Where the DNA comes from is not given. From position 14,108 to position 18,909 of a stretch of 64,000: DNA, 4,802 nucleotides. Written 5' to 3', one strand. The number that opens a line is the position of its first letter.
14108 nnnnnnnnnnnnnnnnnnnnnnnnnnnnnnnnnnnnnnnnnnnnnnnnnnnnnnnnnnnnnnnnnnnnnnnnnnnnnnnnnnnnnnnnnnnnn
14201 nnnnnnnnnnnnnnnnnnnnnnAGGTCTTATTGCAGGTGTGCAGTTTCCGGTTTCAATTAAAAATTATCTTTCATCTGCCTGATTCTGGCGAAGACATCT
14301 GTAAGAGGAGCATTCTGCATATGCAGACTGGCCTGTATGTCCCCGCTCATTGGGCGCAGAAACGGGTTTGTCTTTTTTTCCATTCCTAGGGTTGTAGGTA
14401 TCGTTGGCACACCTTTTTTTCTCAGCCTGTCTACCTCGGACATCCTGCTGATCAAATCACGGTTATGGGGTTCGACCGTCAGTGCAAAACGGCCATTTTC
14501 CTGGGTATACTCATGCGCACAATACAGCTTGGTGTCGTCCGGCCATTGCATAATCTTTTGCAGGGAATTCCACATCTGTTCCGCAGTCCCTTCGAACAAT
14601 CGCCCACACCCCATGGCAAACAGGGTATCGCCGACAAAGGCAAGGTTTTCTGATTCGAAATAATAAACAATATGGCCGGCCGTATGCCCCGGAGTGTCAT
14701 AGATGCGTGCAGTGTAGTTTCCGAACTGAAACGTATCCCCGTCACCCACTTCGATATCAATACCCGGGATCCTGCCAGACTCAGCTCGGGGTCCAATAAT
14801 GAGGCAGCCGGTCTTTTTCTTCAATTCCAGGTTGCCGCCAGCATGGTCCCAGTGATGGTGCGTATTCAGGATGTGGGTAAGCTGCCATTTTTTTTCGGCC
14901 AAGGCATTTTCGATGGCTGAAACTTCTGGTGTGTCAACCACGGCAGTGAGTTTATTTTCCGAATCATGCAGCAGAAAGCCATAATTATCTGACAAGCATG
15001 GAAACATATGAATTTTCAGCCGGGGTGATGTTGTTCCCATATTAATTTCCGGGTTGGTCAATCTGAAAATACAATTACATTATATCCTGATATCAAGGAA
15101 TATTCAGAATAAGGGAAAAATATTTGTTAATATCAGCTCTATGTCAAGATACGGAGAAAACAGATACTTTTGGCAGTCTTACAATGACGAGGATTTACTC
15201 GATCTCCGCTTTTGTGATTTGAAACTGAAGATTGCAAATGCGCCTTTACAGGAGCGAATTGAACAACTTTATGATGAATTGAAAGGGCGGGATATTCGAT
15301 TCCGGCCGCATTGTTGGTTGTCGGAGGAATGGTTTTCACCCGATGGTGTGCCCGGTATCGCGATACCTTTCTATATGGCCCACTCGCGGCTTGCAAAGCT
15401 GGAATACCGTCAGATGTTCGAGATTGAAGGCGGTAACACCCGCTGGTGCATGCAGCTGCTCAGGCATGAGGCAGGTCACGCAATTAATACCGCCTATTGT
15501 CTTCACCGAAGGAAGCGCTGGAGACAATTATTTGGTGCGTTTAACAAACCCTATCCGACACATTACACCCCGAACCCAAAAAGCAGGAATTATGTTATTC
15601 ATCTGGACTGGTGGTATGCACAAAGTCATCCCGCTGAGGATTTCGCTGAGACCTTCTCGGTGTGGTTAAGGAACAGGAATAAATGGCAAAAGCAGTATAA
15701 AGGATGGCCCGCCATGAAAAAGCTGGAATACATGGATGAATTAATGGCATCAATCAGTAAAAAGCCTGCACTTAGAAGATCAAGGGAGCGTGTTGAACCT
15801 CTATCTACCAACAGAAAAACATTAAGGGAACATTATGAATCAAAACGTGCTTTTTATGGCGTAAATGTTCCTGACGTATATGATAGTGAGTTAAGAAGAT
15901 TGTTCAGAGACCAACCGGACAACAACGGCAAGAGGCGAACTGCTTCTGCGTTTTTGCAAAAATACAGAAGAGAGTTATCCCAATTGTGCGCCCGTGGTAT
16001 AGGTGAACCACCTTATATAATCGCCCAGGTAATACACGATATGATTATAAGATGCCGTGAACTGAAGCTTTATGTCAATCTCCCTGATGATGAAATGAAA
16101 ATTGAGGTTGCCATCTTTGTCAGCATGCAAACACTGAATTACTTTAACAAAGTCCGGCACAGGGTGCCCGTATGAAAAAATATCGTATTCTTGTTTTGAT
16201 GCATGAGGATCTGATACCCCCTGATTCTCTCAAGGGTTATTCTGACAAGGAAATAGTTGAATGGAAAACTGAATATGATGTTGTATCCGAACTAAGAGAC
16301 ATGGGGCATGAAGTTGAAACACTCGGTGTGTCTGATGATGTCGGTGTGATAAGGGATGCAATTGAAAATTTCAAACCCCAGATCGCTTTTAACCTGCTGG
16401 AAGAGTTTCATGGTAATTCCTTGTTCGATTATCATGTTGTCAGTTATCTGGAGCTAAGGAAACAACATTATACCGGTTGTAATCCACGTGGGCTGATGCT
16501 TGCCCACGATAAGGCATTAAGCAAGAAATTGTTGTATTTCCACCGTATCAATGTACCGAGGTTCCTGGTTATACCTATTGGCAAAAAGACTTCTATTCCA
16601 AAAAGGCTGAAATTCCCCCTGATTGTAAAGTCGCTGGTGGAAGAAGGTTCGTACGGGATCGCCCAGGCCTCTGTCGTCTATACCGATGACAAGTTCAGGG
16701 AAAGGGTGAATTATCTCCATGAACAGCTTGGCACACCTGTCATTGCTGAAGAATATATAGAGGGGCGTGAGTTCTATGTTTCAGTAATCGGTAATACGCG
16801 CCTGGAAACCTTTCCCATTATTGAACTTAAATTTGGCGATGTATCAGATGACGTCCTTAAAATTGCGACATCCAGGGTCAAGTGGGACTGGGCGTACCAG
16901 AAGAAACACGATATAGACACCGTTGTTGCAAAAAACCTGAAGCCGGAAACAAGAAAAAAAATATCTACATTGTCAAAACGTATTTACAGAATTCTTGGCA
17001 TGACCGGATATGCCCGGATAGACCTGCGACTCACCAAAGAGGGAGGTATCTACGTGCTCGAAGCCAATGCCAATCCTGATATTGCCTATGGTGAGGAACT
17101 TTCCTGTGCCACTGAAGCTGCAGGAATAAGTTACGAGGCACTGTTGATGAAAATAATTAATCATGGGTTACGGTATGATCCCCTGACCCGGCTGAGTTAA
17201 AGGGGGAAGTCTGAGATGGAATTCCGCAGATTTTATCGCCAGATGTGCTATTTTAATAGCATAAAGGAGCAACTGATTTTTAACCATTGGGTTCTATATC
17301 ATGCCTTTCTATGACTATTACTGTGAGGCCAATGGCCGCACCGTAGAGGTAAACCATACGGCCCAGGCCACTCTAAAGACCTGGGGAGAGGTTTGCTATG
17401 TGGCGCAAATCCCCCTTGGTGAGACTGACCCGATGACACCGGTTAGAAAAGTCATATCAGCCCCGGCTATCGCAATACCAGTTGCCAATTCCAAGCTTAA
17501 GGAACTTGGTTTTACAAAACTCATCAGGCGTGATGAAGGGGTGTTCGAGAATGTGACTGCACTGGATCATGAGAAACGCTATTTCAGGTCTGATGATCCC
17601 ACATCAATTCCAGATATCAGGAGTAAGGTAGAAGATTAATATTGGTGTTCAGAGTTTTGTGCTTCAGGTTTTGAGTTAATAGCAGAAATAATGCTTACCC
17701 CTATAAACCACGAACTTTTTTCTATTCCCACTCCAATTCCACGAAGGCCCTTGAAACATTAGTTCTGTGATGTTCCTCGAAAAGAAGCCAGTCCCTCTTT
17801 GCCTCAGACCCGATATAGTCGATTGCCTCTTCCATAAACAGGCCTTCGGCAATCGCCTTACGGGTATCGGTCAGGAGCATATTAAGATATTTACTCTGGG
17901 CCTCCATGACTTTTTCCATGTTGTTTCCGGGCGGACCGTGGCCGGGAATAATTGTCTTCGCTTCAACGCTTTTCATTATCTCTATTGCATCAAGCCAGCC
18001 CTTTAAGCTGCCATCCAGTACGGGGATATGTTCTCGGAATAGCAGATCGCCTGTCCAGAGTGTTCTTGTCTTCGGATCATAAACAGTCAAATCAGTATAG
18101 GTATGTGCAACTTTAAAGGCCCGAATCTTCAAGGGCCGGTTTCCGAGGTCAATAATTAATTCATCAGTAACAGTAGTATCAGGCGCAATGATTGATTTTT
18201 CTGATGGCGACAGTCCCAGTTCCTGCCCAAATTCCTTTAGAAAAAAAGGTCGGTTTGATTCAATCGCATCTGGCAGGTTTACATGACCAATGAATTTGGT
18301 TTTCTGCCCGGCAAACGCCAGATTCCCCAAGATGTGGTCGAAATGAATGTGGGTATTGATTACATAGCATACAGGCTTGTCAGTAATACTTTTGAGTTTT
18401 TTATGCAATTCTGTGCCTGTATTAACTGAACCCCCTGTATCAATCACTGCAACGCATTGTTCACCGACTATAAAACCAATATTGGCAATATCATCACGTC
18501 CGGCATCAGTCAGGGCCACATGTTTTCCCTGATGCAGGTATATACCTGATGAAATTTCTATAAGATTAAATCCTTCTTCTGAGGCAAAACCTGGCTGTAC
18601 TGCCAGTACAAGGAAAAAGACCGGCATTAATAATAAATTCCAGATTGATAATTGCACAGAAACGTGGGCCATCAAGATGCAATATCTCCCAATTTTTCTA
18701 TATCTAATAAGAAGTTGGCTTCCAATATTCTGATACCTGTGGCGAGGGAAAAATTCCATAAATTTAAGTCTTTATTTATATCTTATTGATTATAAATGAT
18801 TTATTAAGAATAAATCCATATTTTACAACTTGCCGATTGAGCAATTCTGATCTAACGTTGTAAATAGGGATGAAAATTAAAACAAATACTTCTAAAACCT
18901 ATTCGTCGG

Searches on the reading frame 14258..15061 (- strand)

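Call 3: search_protein_families(library=pfam, proteins=[window:14258-15061:-], max_evalue=0.01)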
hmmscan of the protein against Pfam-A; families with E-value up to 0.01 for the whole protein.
window:14258-15061:- (267 aa): 2 families
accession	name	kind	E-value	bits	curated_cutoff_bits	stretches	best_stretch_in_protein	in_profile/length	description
PF16123.11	HAGH_C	-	1.5e-26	93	25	1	184-267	1-83/83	Hydroxyacylglutathione hydrolase C-terminus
PF00753.33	Lactamase_B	-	3e-22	79.9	22.7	1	51-183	34-196/196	Metallo-beta-lactamase superfamily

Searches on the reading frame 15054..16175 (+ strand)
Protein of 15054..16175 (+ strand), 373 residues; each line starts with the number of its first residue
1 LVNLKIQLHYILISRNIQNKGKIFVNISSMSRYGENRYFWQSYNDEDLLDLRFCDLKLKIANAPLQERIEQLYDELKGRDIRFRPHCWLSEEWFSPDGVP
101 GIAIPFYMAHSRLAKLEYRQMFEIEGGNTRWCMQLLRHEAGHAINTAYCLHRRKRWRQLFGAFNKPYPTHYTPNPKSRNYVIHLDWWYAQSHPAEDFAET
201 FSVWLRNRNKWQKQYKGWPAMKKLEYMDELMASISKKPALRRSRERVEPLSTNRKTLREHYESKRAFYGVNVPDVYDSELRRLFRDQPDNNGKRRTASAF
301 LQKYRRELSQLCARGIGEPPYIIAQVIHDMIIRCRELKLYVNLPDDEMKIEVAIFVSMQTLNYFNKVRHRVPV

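Call 39: search_protein_families(library=pfam, proteins=[window:15054-16175:+], max_evalue=0.00001)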
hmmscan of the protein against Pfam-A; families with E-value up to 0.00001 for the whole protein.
window:15054-16175:+ (373 aa): 1 family
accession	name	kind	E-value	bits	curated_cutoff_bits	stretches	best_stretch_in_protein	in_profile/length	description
PF15887.11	Peptidase_Mx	-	2.3e-07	31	27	1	135-207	89-166/236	Putative zinc-binding metallo-peptidase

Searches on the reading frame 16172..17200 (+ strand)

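Call 39: search_protein_families(library=pfam, proteins=[window:16172-17200:+], max_evalue=0.00001)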
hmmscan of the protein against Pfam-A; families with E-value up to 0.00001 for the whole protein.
window:16172-17200:+ (342 aa): 2 families
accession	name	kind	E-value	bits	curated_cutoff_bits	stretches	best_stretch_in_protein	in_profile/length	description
PF07478.18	Dala_Dala_lig_C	-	3.1e-26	92.6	24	1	140-329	29-203/204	D-ala D-ala ligase C-terminus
PF02655.19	ATP-grasp_3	-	3e-06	27.9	23.2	0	112-300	2-155/160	ATP-grasp domain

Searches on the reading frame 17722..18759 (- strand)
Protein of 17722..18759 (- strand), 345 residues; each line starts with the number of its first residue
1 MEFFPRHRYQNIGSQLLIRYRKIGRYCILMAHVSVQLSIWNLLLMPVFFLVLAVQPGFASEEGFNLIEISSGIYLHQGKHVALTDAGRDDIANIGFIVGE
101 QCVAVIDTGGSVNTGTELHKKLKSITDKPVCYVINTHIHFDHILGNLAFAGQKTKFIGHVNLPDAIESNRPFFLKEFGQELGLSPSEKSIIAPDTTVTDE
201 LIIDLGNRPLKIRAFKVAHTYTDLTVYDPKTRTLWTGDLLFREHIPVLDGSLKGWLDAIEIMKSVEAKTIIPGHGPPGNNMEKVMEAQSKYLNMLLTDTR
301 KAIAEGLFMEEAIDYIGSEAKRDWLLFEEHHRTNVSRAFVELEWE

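Call 39: search_protein_families(library=pfam, proteins=[window:17722-18759:-], max_evalue=0.00001)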
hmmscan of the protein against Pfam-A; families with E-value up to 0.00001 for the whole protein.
window:17722-18759:- (345 aa): 1 family
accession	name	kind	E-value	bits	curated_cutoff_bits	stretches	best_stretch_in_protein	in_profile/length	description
PF00753.33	Lactamase_B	-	7.6e-27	95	22.7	1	89-274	3-196/196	Metallo-beta-lactamase superfamily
